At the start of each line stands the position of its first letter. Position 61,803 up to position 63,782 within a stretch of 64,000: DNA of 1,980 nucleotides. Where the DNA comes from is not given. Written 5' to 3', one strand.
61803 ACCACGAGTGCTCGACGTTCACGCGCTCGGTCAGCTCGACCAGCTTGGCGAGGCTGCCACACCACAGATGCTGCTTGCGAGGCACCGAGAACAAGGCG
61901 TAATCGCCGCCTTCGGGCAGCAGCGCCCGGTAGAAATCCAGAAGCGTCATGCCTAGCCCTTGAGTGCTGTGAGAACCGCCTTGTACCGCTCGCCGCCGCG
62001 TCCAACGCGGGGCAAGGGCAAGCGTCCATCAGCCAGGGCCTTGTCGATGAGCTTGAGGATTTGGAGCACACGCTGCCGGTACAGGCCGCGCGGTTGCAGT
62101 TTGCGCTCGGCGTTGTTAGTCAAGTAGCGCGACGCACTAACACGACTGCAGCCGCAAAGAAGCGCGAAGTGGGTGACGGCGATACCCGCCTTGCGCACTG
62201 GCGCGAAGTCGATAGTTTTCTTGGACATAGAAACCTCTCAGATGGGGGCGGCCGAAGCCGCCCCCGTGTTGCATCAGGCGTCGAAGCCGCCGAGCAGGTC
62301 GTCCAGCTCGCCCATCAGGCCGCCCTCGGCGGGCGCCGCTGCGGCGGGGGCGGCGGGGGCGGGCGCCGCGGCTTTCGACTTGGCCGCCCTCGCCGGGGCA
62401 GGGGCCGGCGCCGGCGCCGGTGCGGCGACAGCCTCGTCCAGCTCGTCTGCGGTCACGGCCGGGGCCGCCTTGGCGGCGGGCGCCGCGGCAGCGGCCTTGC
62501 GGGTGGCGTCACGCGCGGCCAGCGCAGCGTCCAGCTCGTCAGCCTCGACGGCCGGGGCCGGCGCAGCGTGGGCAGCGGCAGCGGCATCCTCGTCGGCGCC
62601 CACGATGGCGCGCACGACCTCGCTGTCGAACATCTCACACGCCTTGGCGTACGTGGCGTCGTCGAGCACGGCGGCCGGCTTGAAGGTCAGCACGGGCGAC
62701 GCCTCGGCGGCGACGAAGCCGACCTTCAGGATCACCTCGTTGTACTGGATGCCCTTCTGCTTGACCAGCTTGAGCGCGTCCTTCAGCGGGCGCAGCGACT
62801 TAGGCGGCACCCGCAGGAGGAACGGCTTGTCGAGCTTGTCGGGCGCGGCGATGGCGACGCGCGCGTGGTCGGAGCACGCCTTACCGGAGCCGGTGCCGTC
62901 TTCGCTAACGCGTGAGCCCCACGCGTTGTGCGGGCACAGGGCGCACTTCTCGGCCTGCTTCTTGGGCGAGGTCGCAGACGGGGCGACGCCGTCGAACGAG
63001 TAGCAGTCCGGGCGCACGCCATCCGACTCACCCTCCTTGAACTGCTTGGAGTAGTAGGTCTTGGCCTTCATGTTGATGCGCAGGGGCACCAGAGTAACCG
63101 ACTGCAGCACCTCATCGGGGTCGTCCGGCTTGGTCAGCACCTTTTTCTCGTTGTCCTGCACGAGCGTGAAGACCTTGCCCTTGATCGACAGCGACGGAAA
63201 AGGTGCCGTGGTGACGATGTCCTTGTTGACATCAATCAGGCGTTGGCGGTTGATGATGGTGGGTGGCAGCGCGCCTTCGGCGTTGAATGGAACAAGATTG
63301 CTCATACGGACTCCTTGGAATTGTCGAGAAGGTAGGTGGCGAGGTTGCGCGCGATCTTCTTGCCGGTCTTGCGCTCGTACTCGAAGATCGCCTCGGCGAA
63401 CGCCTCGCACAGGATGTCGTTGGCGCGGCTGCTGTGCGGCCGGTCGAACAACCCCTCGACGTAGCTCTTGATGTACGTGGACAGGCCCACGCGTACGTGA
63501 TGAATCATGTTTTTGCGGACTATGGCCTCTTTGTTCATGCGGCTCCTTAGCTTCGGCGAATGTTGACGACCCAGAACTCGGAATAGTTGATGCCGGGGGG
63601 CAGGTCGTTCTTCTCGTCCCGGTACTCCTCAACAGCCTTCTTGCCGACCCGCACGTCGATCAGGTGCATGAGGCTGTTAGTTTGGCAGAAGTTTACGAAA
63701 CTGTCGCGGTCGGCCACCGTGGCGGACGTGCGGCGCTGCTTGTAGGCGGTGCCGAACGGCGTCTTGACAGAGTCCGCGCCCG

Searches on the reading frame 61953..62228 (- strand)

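Call 35: search_protein_families(library=pfam, max_evalue=0.01, proteins=[window:61953-62228:-])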
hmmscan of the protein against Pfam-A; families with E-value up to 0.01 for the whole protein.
window:61953-62228:- (91 aa): 0 families

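Call 57: search_protein_families(library=phrogs, max_evalue=0.01, proteins=[window:61953-62228:-])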
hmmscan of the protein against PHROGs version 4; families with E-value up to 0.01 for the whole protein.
window:61953-62228:- (91 aa): 0 families

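Call 87: search_protein_families(library=pfam, max_evalue=5, proteins=[window:61953-62228:-])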
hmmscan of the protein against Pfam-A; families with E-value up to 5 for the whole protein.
window:61953-62228:- (91 aa): 1 family
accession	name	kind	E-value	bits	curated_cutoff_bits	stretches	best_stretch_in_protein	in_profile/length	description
PF00325.26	Crp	-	0.013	15.7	21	1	22-38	9-25/32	Bacterial regulatory proteins, crp family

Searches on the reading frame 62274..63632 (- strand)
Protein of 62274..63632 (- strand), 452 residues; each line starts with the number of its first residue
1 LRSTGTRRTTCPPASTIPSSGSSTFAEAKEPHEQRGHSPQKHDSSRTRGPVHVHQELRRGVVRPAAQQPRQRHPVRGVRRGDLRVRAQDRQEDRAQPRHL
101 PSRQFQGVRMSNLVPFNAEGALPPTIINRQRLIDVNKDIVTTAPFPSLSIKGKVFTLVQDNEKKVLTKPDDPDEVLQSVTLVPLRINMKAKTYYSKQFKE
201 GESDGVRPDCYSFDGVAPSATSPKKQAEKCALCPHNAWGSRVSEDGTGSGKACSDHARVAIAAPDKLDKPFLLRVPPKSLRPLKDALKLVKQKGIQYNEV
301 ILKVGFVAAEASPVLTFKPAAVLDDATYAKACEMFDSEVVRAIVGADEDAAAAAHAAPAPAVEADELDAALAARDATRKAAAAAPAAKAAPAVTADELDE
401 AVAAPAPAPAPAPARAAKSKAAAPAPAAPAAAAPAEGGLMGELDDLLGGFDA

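Call 35: search_protein_families(library=pfam, max_evalue=0.01, proteins=[window:62274-63632:-])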
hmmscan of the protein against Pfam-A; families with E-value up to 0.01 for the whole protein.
window:62274-63632:- (452 aa): 0 families

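Call 57: search_protein_families(library=phrogs, max_evalue=0.01, proteins=[window:62274-63632:-])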
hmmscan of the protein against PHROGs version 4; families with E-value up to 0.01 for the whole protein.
window:62274-63632:- (452 aa): 2 families
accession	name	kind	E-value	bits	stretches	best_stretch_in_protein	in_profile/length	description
phrog_23155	-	unknown function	1.4e-16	61.6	1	173-312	63-190/255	-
phrog_27714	-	unknown function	8.7e-15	56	1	121-390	39-291/292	-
